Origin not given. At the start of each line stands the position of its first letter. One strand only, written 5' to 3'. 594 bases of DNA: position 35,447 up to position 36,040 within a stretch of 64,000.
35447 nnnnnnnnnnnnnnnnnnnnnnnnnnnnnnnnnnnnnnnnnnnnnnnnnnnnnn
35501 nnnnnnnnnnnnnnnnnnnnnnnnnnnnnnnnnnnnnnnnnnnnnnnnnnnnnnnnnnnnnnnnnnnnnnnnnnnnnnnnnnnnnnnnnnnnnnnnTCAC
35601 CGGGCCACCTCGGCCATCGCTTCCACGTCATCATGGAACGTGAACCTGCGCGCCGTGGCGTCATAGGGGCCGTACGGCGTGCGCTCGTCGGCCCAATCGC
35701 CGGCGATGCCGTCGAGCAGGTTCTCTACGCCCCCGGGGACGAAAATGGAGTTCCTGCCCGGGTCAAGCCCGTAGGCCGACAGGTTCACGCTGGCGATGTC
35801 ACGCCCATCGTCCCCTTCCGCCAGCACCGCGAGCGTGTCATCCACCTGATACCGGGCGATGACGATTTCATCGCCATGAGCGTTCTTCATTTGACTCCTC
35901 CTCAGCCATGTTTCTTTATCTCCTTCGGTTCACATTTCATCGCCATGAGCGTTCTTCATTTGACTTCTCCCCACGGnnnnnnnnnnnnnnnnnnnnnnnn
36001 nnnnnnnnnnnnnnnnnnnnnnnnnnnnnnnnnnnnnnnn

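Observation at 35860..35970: Sequence flanking the TnpB right end duplicates the start of the neighbouring gene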

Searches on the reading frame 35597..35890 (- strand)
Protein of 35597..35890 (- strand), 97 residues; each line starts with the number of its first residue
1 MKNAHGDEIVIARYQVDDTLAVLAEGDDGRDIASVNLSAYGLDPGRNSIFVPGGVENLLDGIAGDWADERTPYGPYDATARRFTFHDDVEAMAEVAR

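Call 8: search_protein_families(library=pfam, proteins=[window:35597-35890:-], max_evalue=0.01)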
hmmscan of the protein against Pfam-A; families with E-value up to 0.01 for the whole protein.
window:35597-35890:- (97 aa): 0 families

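Call 9: find_encoding_contigs(protein=window:35597-35890:-, flank=6000, max_places=10)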
Protein window:35597-35890:- (97 aa): 3 contigs read that carry it; 3 places shown.
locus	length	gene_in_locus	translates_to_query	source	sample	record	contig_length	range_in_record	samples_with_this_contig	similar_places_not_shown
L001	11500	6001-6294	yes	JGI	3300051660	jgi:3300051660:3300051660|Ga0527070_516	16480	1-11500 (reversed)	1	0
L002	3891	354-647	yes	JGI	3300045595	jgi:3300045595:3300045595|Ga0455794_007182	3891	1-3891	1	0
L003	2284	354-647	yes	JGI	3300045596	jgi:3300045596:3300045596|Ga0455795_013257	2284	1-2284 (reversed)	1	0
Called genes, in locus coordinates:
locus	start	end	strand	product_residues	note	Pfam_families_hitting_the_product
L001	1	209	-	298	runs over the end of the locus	-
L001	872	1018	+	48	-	-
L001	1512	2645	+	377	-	-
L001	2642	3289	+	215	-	-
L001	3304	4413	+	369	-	PF21189:PHA02142, PF09414:RNA_ligase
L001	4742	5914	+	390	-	PF01385:OrfB_IS605, PF07282:Cas12f1-like_TNB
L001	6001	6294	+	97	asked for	-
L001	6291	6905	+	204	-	-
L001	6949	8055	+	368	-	-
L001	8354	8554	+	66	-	-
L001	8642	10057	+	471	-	-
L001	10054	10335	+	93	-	-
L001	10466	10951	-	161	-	-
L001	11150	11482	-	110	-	-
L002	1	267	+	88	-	?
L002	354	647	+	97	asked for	-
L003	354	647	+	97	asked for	-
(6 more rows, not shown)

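Call 22: find_homologous_proteins(query=window:35597-35890:-, max_evalue=0.001)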
Query window:35597-35890:- (97 aa): 7 proteins with E <= 0.001 among 15 candidates.
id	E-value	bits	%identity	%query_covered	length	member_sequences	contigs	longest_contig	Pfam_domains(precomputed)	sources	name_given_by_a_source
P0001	1.6e-56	206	98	100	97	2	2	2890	-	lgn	-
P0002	3.1e-56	205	97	100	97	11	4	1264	-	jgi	jgi:hypothetical protein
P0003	3.6e-56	205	97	100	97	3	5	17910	-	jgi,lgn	jgi:hypothetical protein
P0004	2.6e-52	193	91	100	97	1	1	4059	-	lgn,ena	-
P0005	3.0e-50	186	89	100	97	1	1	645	-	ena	-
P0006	3.8e-49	183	87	96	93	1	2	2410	-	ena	-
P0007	2.0e-48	180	86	100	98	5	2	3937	-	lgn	-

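Call 23: find_encoding_contigs(protein=P0004, flank=5000, max_places=6)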
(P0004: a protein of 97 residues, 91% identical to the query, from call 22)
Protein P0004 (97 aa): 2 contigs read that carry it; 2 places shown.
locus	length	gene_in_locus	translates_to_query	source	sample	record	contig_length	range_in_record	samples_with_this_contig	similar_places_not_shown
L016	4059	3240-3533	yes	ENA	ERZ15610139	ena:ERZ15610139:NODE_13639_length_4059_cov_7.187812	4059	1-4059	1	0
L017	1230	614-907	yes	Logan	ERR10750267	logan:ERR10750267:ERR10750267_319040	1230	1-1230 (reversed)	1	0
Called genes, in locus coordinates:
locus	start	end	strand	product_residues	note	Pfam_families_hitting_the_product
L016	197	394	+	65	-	-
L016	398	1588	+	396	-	-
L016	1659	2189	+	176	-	-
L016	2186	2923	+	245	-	PF02661:Fic (weak)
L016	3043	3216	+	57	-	-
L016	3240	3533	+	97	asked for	-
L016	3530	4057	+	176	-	?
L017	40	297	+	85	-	-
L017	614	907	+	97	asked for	-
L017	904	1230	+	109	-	?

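Call 24: find_encoding_contigs(protein=P0007, flank=5000, max_places=6)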
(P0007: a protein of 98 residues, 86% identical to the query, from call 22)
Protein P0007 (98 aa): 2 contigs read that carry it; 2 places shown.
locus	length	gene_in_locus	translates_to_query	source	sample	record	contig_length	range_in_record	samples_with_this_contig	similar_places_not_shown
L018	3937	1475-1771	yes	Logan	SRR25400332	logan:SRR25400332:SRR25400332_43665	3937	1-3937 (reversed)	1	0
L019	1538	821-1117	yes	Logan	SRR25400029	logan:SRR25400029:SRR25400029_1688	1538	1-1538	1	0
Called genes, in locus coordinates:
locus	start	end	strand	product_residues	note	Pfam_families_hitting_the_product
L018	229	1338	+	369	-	PF21189:PHA02142, PF09414:RNA_ligase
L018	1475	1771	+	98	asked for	-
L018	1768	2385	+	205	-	-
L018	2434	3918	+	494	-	-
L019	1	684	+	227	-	?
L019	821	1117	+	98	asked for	-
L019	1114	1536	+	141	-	?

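Call 25: find_encoding_contigs(protein=P0003, flank=5000, max_places=6)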
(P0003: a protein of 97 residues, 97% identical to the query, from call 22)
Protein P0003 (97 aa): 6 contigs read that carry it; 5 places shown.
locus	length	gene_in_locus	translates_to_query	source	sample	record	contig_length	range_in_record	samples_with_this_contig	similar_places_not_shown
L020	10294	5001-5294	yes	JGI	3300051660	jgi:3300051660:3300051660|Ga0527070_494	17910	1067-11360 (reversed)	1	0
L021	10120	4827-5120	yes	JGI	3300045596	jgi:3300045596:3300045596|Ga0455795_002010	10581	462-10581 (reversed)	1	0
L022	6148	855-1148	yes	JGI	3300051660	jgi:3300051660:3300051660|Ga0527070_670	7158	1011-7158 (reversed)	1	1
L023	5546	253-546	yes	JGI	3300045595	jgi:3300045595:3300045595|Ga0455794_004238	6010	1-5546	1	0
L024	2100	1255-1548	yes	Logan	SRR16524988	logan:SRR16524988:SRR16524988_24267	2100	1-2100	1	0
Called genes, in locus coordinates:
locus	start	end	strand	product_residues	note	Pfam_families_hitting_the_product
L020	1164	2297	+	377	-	-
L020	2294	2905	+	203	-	-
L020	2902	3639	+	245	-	PF02661:Fic (weak)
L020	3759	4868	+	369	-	PF21189:PHA02142, PF09414:RNA_ligase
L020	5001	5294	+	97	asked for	-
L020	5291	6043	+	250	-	-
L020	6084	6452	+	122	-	-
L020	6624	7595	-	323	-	PF01341:Glyco_hydro_6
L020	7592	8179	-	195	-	PF07963:N_methyl (weak)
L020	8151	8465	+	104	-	-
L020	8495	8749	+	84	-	-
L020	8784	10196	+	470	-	-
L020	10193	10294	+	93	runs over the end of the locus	-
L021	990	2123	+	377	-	-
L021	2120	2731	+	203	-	-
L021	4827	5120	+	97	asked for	-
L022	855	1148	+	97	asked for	-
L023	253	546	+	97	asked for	-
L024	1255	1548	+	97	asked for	-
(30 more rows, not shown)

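Call 31: find_encoding_contigs(protein=P0001, flank=3000, max_places=6)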
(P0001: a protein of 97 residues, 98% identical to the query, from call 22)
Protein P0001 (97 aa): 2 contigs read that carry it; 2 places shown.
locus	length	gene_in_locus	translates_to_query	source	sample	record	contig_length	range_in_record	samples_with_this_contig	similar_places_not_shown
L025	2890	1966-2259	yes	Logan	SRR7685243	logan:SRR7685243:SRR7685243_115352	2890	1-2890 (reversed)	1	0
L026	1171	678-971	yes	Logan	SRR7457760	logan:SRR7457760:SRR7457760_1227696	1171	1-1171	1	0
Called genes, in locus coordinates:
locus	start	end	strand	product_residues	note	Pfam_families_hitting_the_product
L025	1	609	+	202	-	?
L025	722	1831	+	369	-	PF21189:PHA02142, PF09414:RNA_ligase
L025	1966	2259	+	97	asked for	-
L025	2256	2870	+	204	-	-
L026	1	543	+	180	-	?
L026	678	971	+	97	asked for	-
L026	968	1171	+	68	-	?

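Call 32: find_encoding_contigs(protein=P0002, flank=3000, max_places=6)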
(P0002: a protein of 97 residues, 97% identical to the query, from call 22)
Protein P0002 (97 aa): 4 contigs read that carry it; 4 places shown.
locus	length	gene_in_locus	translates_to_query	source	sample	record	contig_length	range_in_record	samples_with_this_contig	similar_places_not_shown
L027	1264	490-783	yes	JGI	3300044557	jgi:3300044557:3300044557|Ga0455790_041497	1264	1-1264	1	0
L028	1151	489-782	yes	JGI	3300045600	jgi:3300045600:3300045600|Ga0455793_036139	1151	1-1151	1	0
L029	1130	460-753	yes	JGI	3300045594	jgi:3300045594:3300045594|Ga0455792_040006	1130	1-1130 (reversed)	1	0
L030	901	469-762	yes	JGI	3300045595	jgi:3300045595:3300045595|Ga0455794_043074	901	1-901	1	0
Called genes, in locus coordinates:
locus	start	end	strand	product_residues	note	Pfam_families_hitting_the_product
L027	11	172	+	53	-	-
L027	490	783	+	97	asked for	-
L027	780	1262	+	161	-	?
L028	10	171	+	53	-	-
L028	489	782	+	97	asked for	-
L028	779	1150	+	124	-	?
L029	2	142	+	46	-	?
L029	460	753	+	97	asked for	-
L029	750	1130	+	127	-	?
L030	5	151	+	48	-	-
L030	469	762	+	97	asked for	-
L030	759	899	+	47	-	?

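Call 33: find_encoding_contigs(protein=P0006, flank=3000, max_places=6)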
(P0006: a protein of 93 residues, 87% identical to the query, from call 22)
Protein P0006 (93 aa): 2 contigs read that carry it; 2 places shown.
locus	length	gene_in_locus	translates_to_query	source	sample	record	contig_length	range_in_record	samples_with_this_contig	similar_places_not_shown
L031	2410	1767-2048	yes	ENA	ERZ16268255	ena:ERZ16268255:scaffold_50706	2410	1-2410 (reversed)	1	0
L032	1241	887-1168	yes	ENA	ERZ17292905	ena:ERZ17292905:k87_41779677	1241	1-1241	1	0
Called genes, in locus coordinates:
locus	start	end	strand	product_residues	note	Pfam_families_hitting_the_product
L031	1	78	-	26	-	?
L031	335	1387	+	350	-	-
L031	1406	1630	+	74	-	-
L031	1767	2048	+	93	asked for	-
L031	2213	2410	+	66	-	?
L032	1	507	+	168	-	?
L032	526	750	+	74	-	-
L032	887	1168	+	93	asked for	-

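Call 61: search_protein_families(library=phrogs, proteins=[window:35597-35890:-], max_evalue=0.001)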
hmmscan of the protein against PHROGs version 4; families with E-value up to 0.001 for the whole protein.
window:35597-35890:- (97 aa): 0 families

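Call 83: find_encoding_contigs(protein=P0005, flank=1000, max_places=4)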
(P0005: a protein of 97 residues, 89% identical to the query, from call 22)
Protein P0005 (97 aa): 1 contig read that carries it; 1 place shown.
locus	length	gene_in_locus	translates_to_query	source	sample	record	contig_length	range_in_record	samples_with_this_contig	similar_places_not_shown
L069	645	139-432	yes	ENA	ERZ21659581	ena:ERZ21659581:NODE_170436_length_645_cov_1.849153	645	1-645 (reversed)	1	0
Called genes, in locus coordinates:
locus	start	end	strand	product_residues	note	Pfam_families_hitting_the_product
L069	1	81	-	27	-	?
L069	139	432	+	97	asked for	-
